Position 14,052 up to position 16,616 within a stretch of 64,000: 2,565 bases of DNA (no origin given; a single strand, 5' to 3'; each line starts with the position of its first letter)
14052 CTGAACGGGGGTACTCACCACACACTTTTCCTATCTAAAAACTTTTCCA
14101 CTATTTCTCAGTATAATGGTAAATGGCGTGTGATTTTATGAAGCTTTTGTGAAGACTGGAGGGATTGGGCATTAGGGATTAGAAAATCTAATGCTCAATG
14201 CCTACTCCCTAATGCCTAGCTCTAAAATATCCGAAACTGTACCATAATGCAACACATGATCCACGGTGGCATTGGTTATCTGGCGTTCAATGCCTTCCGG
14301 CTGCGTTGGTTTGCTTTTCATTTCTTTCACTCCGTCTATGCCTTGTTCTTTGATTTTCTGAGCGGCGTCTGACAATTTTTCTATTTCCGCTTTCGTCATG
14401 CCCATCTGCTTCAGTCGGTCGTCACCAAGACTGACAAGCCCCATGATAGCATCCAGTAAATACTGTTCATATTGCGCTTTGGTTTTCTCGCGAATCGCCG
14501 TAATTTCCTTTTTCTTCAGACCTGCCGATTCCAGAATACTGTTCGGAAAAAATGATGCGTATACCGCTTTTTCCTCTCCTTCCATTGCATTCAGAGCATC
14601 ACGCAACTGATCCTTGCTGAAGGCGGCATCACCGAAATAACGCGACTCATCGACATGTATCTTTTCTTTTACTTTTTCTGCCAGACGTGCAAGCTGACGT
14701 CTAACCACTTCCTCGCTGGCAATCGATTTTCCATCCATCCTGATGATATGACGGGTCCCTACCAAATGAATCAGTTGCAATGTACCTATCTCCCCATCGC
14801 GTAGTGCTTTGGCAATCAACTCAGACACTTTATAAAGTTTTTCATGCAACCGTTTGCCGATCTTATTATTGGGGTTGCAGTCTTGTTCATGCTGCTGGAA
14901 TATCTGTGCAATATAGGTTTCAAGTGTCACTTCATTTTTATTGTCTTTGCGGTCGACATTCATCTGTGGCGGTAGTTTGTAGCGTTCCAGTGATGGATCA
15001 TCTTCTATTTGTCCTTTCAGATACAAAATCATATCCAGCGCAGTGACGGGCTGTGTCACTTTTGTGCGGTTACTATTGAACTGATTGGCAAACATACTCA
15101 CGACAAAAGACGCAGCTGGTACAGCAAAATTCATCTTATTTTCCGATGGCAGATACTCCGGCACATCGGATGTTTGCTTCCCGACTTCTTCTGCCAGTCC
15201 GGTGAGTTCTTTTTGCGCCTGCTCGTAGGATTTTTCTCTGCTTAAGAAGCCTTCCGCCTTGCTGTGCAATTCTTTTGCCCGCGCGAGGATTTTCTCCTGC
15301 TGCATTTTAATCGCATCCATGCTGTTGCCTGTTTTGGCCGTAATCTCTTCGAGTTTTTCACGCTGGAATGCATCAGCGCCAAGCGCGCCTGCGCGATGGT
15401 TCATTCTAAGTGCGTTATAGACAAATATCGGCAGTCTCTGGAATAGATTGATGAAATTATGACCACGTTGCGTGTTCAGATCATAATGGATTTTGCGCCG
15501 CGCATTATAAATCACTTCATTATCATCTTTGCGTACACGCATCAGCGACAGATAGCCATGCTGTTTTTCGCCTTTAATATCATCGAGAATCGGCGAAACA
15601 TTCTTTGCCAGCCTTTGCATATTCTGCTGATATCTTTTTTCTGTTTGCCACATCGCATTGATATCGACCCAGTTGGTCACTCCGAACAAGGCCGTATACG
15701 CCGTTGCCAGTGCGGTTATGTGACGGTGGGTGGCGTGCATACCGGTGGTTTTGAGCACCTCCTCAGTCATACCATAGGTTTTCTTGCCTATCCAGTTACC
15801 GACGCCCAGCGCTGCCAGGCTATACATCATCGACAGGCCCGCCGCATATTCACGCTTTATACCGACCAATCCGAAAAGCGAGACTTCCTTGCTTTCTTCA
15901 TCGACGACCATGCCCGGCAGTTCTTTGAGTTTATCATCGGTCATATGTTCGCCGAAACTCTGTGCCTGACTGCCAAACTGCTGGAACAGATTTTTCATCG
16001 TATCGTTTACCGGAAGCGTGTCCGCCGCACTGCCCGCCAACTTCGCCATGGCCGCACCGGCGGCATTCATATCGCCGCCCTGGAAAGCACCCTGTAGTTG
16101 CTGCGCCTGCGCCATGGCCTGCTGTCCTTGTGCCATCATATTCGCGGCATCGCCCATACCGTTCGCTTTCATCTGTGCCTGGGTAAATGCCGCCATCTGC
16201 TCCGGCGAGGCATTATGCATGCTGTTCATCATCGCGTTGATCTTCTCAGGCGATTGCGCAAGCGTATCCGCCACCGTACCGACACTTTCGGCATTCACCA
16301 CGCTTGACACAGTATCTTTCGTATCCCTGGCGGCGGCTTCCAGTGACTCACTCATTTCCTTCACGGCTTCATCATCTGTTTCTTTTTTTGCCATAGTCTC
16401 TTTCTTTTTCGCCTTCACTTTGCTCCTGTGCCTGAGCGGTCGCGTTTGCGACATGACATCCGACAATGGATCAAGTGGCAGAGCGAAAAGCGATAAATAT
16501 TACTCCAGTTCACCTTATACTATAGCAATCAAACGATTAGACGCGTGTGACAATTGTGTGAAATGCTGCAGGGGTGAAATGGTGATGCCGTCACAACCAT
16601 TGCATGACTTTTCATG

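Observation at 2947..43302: RcGTA-type head-tail genes keep canonical order but are dispersed over about 40 kb by insertions at nearly every gene junction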

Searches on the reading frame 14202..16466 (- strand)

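Call 4: search_protein_families(library=pfam, proteins=[window:14202-16466:-], max_evalue=0.01)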
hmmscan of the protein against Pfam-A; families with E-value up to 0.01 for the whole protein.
window:14202-16466:- (754 aa): 0 families

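Call 15: search_protein_families(library=phrogs, proteins=[window:14202-16466:-], max_evalue=0.01)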
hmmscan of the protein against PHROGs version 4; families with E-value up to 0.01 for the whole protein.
window:14202-16466:- (754 aa): 0 families

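Call 88: search_protein_families(library=ncbifam, proteins=[window:14202-16466:-], max_evalue=0.01)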
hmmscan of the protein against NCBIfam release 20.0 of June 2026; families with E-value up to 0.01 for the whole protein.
window:14202-16466:- (754 aa): 1 family
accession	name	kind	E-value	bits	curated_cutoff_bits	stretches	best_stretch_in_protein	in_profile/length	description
NF041349.1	XopI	equivalog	0.0017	17.3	800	1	61-158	175-267/453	type III secretion system effector F-box protein XopI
